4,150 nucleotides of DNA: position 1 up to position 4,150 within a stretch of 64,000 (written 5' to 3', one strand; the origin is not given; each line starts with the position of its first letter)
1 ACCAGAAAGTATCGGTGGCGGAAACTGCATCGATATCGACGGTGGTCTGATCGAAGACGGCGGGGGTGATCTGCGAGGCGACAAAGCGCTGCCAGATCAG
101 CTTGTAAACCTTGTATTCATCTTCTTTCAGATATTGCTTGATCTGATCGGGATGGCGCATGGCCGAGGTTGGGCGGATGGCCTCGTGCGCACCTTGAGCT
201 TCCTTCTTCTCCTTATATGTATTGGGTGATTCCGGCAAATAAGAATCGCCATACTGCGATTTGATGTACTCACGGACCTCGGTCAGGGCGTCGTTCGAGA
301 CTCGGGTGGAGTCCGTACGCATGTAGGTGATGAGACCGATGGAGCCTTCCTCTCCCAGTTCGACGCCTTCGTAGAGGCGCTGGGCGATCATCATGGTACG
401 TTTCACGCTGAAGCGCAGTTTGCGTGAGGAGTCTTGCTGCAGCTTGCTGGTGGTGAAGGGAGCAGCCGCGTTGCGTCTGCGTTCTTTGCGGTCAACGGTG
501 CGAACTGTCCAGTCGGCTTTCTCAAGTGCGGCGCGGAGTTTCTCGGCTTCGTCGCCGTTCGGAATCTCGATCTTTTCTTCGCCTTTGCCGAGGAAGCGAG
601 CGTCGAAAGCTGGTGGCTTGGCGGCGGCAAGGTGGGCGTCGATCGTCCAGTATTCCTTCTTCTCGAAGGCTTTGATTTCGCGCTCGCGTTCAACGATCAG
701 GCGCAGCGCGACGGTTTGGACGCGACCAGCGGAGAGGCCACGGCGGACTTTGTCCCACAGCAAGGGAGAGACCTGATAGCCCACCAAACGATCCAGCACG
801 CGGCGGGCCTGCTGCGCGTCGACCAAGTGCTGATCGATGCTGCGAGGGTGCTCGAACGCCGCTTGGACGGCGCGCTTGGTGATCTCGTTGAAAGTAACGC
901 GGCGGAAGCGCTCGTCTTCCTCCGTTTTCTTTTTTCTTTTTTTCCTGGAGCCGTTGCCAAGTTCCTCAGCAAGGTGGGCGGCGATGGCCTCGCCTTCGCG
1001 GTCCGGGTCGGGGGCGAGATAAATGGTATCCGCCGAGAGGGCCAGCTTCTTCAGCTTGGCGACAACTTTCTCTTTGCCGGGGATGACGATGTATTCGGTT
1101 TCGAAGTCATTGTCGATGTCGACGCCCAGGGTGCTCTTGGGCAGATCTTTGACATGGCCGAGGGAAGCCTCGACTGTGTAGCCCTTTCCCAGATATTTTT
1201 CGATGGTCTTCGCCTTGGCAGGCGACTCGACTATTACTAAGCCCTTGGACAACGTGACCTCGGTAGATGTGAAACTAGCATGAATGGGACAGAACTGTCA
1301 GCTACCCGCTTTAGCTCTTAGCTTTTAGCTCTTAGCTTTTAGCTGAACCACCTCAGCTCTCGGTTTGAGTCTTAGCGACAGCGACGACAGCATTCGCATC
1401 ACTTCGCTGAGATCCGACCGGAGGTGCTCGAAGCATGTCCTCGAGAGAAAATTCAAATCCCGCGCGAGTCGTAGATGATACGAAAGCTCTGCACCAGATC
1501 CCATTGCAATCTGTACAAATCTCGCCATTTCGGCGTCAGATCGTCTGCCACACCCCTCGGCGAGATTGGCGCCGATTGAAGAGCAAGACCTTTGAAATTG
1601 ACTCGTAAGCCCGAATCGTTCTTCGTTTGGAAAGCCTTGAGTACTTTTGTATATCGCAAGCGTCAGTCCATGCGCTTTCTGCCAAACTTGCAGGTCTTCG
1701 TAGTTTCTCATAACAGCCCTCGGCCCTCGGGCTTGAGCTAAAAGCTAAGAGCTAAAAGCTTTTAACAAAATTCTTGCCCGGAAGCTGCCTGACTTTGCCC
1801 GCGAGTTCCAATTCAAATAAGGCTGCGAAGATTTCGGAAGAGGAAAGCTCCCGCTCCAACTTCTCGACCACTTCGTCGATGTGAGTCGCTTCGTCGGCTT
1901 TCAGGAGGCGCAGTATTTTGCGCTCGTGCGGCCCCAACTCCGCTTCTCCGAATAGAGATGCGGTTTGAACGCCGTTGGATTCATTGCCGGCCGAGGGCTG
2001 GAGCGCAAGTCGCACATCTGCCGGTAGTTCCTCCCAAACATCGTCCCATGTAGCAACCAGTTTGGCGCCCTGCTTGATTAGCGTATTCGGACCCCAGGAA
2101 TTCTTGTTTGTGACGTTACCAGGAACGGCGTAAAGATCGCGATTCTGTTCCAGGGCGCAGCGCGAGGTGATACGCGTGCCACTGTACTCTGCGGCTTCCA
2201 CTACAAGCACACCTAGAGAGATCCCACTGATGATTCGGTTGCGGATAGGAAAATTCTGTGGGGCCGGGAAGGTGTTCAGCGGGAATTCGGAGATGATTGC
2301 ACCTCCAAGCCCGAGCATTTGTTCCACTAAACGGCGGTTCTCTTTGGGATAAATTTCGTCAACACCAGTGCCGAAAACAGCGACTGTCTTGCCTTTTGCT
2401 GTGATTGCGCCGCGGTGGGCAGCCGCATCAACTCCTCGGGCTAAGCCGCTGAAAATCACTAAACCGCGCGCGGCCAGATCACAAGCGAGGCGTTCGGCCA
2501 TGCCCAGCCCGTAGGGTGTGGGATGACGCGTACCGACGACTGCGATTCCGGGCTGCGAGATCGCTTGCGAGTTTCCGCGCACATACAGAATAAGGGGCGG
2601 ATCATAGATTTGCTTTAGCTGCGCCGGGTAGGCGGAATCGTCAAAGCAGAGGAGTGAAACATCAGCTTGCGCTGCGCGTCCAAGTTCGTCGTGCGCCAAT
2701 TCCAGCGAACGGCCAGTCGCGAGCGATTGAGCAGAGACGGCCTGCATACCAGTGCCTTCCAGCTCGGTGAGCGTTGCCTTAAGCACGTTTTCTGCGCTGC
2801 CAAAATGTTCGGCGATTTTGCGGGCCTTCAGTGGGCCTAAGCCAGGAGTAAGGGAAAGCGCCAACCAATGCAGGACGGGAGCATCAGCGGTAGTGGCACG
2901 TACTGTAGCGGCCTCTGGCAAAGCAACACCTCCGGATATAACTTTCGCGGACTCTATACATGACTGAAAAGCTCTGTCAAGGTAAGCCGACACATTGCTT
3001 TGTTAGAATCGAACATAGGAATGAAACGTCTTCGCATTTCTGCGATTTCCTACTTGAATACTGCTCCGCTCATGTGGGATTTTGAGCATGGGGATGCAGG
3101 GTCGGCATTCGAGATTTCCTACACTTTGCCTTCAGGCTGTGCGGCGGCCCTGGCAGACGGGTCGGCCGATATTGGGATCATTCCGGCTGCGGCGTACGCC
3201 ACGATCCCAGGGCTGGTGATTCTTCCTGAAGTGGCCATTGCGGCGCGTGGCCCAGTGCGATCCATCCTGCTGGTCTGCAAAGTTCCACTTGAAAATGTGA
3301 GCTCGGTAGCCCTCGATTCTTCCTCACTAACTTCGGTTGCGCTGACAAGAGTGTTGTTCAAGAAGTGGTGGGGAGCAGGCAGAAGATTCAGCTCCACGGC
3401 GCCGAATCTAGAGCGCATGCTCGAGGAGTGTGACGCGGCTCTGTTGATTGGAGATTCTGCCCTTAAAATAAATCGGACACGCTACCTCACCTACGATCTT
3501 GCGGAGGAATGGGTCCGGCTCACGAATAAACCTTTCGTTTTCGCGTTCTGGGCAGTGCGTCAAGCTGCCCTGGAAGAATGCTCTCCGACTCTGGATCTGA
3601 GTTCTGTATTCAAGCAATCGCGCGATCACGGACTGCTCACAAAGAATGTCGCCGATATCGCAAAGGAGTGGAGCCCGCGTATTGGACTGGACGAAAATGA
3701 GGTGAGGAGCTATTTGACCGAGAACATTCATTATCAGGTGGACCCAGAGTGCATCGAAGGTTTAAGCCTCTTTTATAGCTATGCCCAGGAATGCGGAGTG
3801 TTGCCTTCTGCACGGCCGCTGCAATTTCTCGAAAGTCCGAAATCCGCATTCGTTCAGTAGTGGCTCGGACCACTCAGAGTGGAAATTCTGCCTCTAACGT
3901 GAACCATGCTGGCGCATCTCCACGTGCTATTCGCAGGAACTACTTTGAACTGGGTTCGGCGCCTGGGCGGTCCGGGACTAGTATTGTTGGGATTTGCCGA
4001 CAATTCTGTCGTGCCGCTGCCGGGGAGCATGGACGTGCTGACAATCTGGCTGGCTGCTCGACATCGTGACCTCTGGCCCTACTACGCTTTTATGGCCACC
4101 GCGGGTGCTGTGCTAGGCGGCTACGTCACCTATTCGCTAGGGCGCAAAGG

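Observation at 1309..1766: Avd/23S-IVS-type four-helix-bundle gene bracketed by perfect 25-bp inverted repeats between dprA and topA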

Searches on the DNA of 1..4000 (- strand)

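Call 36: search_rna_families(source=window, start=1, end=4000, threshold=evalue, max_evalue=1)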
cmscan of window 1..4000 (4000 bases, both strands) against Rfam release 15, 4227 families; matches with E-value up to 1: 1.
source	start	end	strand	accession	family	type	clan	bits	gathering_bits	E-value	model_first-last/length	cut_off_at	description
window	1727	1783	+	RF03295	mir-7594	Gene; miRNA;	-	20.8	80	0.82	1-63/63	no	mir-7594 microRNA precursor family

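Call 64: search_rna_families(source=L105, threshold=gathering)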
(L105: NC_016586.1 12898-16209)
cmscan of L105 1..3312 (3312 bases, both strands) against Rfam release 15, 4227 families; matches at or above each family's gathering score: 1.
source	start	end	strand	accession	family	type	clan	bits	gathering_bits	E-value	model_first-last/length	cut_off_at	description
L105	286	3312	+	RF02541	LSU_rRNA_bacteria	Gene; rRNA;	CL00112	2504.5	50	0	1-2741/2925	3'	Bacterial large subunit ribosomal RNA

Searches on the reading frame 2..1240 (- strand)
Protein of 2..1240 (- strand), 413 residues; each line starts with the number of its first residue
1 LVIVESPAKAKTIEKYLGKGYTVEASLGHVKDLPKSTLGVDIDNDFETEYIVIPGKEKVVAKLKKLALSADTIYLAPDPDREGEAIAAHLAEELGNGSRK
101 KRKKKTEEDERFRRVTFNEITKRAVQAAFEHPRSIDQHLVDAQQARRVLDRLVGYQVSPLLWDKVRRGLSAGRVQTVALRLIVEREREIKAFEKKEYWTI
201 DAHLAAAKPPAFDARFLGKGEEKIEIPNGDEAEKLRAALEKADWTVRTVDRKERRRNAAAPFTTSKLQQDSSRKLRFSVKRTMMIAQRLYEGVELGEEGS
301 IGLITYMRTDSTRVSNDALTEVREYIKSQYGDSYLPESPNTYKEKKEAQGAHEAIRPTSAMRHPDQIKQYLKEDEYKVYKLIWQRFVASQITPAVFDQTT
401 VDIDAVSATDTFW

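Call 6: search_protein_families(library=pfam, proteins=[window:2-1240:-])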
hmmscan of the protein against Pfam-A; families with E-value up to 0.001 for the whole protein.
window:2-1240:- (413 aa): 2 families
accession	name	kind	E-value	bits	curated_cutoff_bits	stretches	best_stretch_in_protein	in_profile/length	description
PF01131.25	Topoisom_bac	-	1.4e-80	271.7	35.1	1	135-405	2-264/411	DNA topoisomerase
PF01751.28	Toprim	-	1.1e-20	74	23.1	1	1-104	2-82/96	Toprim domain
